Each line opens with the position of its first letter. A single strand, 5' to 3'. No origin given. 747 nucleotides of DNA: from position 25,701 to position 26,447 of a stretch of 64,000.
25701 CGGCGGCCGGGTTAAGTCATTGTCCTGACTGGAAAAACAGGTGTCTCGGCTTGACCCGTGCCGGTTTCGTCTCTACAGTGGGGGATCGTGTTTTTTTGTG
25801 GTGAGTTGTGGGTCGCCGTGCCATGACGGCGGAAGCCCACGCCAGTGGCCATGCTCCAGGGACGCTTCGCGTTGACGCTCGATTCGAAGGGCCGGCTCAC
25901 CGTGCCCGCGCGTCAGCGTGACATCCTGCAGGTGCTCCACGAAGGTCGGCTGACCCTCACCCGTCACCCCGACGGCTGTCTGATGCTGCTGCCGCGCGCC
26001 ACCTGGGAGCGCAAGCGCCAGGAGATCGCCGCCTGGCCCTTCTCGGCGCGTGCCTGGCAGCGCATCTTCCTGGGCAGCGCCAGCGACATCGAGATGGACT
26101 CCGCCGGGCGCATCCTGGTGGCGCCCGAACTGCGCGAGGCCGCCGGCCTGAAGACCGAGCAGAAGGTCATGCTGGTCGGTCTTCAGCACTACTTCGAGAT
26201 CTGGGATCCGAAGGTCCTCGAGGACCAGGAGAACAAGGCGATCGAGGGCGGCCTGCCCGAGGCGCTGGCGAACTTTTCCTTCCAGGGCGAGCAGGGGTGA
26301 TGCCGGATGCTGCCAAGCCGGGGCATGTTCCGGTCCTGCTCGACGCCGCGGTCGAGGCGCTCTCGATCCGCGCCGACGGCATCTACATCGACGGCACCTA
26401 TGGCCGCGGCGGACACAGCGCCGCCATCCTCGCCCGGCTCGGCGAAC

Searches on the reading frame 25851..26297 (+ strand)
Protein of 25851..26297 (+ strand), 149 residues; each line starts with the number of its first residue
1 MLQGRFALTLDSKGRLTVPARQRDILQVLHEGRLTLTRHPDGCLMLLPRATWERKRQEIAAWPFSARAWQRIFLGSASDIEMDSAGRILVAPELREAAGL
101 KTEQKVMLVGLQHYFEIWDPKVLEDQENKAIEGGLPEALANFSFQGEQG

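Call 27: find_related_loci(query=window:25851-26297:+, collection=genome_contigs, flank=1500)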
Query window:25851-26297:+ (149 aa) in genome_contigs; peptide patterns used: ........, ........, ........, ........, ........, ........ (x = any residue, [..] = any of these).
173 stretches matched a pattern; 81 encode a relative of the query (tblastn E <= 1e-3); the best 80 are kept; 79 distinct loci.
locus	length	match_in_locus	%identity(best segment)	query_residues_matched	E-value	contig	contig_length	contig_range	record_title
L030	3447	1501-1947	99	1-149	3e-98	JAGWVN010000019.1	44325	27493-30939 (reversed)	MAG: Betaproteobacteria bacterium isolate REEB420 contig-150_1342, whole genome shotgun sequence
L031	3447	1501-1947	99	1-149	4e-98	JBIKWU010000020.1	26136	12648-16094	MAG: Burkholderiaceae bacterium isolate ME2015-09-16_3300042289_group6_bin174 Rohwer_bin2085_scaffold_1217_c1, whole gen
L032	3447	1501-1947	99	1-149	4e-98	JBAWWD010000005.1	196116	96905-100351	MAG: Burkholderiales bacterium isolate ELA028 MAG028_5, whole genome shotgun sequence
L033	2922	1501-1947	94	1-149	2e-94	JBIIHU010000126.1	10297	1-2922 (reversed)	MAG: Burkholderiaceae bacterium isolate ME2001-08-13pf_3300042453_group1_bin162 Rohwer_bin2084_scaffold_7075_c1, whole g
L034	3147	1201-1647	93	1-149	4e-93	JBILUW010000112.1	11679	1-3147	MAG: Burkholderiaceae bacterium isolate ME2018-08-14_3300043803_group8_bin117 Rohwer_bin2086_scaffold_9344_c1, whole gen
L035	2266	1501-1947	91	1-149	1e-92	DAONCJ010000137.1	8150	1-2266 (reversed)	MAG TPA_asm: Burkholderiaceae bacterium isolate AMR_MDS_3924 NODE_5380_length_8150_cov_4.447560, whole genome shotgun se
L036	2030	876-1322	92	1-149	3e-95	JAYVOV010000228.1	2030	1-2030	MAG: Burkholderiaceae bacterium isolate GL72_DN_concoct_64 GL72_DN_concoct_64_227, whole genome shotgun sequence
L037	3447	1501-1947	91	1-149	3e-90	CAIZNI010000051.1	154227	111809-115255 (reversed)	MAG: uncultured beta proteobacterium isolate Loc090519-1m_bin-0643 genome assembly, contig: bin-0643:51/72, whole genome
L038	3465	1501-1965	62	1-149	1e-60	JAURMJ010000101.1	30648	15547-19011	MAG: Quisquiliibacterium sp. isolate SFB_Oligo_Co_3 k141_1057370, whole genome shotgun sequence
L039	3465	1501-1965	62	1-149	3e-60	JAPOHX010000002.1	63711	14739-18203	MAG: Betaproteobacteria bacterium isolate bin21 k141_2738657_length_63711_cov_48.0000, whole genome shotgun sequence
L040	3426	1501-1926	65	1-144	5e-59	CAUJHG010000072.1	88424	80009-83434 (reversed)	MAG: Pseudomonadota bacterium isolate KLAP73 genome assembly, contig: KLAP73_639160, whole genome shotgun sequence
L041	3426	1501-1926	60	1-144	9e-55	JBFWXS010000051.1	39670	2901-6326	MAG: Burkholderiaceae bacterium isolate CA_2019_TPBS_146 NODE_5671_length_39670_cov_15.284172_TPBS, whole genome shotgun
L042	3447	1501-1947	91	1-149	2e-90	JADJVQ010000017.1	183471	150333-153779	MAG: Burkholderiaceae bacterium isolate Hjor_18-Q3-R7-51_BATAC.292 tig00007136-10-1834080, whole genome shotgun sequence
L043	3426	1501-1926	56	1-144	3e-52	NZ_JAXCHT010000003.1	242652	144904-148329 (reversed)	Actimicrobium sp. GrIS 1.19 Ga0418726_03, whole genome shotgun sequence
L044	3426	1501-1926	52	1-144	4e-50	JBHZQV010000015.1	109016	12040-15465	Sphingomonas sp. NCPPB 2930 strain NCPPB 2984 scf_1489446_15, whole genome shotgun sequence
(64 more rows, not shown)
